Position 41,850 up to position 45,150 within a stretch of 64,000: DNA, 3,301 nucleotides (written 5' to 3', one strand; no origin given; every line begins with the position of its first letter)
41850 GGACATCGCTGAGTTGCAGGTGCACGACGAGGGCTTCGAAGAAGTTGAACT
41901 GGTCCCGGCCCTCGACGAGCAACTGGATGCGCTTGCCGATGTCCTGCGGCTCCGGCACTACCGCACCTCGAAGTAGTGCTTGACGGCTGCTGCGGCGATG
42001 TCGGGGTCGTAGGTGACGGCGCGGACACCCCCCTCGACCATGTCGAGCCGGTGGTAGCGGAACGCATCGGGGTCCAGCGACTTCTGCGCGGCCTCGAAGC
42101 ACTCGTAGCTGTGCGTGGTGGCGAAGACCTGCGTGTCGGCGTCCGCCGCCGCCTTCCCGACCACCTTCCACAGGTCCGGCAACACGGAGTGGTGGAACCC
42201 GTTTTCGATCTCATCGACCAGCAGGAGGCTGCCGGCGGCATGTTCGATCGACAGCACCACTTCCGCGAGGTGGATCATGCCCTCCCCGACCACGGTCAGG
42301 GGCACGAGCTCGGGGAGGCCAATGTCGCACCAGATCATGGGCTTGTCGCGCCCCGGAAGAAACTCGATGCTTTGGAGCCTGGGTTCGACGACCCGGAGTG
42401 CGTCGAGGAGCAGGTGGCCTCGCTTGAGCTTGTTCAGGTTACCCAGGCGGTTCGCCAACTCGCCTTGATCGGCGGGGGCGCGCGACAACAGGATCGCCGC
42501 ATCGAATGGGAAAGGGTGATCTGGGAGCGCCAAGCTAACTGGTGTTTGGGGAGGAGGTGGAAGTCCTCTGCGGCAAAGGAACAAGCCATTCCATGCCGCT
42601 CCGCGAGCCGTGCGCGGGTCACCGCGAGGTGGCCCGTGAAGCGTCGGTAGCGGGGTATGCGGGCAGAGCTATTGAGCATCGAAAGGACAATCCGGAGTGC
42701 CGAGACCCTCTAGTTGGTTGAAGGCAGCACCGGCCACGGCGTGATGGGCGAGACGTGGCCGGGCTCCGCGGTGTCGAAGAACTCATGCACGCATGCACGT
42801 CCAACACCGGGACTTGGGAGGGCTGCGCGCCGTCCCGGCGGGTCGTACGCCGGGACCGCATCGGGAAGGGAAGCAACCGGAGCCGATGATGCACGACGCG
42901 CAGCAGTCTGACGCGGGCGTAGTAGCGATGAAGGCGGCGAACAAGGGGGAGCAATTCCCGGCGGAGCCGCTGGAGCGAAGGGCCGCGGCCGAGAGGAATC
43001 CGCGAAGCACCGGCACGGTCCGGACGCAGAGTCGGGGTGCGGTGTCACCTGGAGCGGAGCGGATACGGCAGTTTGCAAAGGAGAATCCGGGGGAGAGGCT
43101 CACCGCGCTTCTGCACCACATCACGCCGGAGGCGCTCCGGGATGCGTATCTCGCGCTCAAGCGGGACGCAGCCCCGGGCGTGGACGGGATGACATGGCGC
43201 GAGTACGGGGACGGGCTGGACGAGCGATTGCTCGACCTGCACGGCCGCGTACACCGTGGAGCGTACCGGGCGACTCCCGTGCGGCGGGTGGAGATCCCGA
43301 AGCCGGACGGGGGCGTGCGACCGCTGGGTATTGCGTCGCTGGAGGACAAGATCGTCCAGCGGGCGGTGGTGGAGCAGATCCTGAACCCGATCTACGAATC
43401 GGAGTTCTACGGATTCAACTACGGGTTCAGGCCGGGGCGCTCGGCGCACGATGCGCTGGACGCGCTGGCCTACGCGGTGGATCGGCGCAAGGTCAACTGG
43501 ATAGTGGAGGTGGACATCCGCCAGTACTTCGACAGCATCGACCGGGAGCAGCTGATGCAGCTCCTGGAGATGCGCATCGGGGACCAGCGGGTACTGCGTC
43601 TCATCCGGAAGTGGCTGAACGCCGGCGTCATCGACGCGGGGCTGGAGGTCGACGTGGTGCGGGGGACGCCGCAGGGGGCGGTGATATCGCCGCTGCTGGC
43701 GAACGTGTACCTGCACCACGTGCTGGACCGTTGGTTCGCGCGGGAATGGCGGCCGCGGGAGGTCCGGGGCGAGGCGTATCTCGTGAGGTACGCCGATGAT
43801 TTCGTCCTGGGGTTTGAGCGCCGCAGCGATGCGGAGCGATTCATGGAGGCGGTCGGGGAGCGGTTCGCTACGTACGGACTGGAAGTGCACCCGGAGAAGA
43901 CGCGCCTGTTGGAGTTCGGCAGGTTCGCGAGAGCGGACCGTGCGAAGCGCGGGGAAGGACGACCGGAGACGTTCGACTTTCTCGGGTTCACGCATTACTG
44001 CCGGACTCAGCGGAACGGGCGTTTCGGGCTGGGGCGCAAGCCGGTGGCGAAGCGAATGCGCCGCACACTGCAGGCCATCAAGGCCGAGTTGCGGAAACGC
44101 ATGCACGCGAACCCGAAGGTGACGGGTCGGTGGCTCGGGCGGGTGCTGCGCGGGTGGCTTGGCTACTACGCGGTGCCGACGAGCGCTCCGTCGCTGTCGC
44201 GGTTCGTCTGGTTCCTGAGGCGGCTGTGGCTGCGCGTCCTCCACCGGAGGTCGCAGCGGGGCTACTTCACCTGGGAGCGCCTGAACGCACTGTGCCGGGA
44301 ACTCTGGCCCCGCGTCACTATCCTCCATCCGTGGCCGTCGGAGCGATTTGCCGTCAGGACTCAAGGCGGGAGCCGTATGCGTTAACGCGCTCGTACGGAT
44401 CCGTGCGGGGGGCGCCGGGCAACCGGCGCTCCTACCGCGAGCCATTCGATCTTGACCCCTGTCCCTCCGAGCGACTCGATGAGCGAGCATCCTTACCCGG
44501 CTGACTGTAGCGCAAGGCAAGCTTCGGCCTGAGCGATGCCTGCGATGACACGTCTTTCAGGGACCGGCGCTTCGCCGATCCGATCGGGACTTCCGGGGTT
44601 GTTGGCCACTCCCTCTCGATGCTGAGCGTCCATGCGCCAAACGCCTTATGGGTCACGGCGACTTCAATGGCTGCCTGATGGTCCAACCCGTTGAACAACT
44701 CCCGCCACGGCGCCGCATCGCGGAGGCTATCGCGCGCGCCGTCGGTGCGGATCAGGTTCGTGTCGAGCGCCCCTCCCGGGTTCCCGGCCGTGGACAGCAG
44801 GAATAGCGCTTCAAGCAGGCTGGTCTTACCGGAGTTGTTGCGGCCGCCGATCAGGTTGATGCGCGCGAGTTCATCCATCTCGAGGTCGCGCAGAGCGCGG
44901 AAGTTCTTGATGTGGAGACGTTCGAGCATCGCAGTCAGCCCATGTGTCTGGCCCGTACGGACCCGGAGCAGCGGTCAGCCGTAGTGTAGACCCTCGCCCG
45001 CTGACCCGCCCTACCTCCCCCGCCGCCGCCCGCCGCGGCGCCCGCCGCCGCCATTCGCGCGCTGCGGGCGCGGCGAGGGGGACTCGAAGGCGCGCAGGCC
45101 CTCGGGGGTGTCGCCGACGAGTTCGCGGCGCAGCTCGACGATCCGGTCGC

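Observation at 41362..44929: Two-gene ATPase + TOPRIM-like defence-type module between ftsK and uvrB, split by an antisense group II intron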

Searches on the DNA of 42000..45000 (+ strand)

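Call 3: search_rna_families(source=window, start=42000, end=45000, threshold=evalue, max_evalue=1, show_alignments=4)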
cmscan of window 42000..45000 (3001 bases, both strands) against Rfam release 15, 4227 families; matches with E-value up to 1: 3.
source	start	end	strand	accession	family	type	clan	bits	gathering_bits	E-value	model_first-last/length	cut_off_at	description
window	42560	42783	+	RF02005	group-II-D1D4-6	Intron;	CL00102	171.4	49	3.8e-51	1-225/225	no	Group II catalytic intron D1-D4-6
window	44368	44441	+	RF00029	Intron_gpII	Intron;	-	30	40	0.0029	1-77/77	no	Group II catalytic intron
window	42062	42137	+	RF03920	mir-237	Gene; miRNA;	-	19.7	80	0.71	1-79/79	no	mir-237 microRNA precursor family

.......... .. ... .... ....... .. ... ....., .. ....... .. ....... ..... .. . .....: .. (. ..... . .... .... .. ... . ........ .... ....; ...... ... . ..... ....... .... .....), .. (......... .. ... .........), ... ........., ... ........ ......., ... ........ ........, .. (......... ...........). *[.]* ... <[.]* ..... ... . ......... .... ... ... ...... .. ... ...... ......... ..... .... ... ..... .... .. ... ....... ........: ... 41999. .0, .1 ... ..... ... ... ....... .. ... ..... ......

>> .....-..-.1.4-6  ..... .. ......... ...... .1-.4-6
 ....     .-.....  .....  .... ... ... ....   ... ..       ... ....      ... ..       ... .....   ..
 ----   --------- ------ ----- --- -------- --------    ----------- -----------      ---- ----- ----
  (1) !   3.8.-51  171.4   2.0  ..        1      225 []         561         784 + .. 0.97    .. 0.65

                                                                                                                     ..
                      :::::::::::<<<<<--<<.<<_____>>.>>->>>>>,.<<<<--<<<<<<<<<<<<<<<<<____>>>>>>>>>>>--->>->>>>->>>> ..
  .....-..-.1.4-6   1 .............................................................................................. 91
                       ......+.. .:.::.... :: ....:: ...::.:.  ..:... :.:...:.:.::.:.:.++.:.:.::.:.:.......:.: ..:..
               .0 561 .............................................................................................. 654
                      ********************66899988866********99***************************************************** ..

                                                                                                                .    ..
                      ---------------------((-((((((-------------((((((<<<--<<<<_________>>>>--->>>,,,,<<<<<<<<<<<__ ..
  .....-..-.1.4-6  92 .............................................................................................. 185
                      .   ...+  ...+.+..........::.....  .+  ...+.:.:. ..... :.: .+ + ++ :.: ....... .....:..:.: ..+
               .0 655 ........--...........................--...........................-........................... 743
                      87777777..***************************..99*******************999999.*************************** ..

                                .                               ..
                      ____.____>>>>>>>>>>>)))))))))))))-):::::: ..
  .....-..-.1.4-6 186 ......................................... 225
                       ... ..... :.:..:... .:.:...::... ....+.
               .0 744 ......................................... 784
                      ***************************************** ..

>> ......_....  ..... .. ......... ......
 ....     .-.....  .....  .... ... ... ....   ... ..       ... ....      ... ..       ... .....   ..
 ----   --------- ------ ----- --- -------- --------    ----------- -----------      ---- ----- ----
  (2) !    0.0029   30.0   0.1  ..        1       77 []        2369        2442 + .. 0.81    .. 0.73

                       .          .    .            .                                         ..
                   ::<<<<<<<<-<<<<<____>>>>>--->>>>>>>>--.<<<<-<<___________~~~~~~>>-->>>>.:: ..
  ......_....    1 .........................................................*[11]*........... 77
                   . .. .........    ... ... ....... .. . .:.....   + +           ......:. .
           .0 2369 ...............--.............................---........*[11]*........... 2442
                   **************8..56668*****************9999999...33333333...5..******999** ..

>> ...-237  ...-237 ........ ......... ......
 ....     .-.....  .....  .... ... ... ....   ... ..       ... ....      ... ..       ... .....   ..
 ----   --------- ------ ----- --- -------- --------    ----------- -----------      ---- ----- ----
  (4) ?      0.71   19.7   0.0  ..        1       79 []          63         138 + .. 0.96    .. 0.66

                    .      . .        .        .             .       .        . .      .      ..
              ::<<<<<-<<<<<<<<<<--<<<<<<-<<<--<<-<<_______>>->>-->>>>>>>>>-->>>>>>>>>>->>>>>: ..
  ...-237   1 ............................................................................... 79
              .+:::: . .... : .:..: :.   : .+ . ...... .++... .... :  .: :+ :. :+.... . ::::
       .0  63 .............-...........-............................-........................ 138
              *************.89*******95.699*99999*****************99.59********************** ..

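Call 29: search_rna_families(sources=[L002, L004, L014, L019, L025, L024, L030, L036, L045, L048, L051, L053, L043, L047], threshold=gathering)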
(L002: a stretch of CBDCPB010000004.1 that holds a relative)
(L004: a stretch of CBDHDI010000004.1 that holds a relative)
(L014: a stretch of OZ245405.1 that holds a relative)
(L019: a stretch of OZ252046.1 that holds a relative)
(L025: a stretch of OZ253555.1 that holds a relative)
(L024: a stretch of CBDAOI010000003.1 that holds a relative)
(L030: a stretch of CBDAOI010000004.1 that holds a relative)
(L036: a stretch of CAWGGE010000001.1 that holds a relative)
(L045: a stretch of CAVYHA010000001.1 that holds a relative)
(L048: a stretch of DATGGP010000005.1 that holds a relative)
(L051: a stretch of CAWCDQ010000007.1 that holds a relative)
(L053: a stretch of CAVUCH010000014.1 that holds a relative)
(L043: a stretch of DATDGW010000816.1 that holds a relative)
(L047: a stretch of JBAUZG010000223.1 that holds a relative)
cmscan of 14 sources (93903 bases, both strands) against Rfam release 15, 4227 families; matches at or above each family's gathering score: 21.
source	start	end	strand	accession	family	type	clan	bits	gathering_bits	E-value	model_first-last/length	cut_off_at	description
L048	2665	2886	+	RF02005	group-II-D1D4-6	Intron;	CL00102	190.3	49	1.1e-55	1-225/225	no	Group II catalytic intron D1-D4-6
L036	2656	2878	+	RF02005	group-II-D1D4-6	Intron;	CL00102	182.2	49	4.3e-53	1-225/225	no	Group II catalytic intron D1-D4-6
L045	2671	2893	+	RF02005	group-II-D1D4-6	Intron;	CL00102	180.1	49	2e-52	1-225/225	no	Group II catalytic intron D1-D4-6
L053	2635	2853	+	RF02005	group-II-D1D4-6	Intron;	CL00102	177.2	49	1.7e-51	1-225/225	no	Group II catalytic intron D1-D4-6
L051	2673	2893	+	RF02005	group-II-D1D4-6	Intron;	CL00102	175.9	49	4.2e-51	1-225/225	no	Group II catalytic intron D1-D4-6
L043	335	554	+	RF02005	group-II-D1D4-6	Intron;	CL00102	174.3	49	1.4e-50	1-225/225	no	Group II catalytic intron D1-D4-6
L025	2676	2897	+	RF02005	group-II-D1D4-6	Intron;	CL00102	170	49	3.3e-49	1-225/225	no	Group II catalytic intron D1-D4-6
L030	2673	2897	+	RF02005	group-II-D1D4-6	Intron;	CL00102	170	49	3.3e-49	1-225/225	no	Group II catalytic intron D1-D4-6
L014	2670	2897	+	RF02005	group-II-D1D4-6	Intron;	CL00102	166.4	49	4.5e-48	1-225/225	no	Group II catalytic intron D1-D4-6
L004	2673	2898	+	RF02005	group-II-D1D4-6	Intron;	CL00102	165.6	49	8.2e-48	1-225/225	no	Group II catalytic intron D1-D4-6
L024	2673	2897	+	RF02005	group-II-D1D4-6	Intron;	CL00102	164.4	49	2e-47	1-225/225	no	Group II catalytic intron D1-D4-6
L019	2673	2898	+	RF02005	group-II-D1D4-6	Intron;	CL00102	161.9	49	1.3e-46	1-225/225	no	Group II catalytic intron D1-D4-6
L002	2675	2898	+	RF02005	group-II-D1D4-6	Intron;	CL00102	158.9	49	1.1e-45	1-225/225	no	Group II catalytic intron D1-D4-6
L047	1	222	+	RF02005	group-II-D1D4-6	Intron;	CL00102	151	49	3.7e-43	7-225/225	5'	Group II catalytic intron D1-D4-6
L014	4835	4907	-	RF00005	tRNA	Gene; tRNA;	CL00001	64.9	29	1.1e-11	1-71/71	no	tRNA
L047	1801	1874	+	RF00029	Intron_gpII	Intron;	-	47.8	40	3.9e-06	1-77/77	no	Group II catalytic intron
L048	4464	4538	+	RF00029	Intron_gpII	Intron;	-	47.4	40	4.8e-06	1-77/77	no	Group II catalytic intron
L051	4478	4551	+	RF00029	Intron_gpII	Intron;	-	43.4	40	4.8e-05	1-77/77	no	Group II catalytic intron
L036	4463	4537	+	RF00029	Intron_gpII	Intron;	-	41.8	40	0.00012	1-77/77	no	Group II catalytic intron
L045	1670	1744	+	RF00029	Intron_gpII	Intron;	-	40.5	40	0.00024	1-77/77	no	Group II catalytic intron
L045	4499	4573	+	RF00029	Intron_gpII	Intron;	-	40.5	40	0.00024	1-77/77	no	Group II catalytic intron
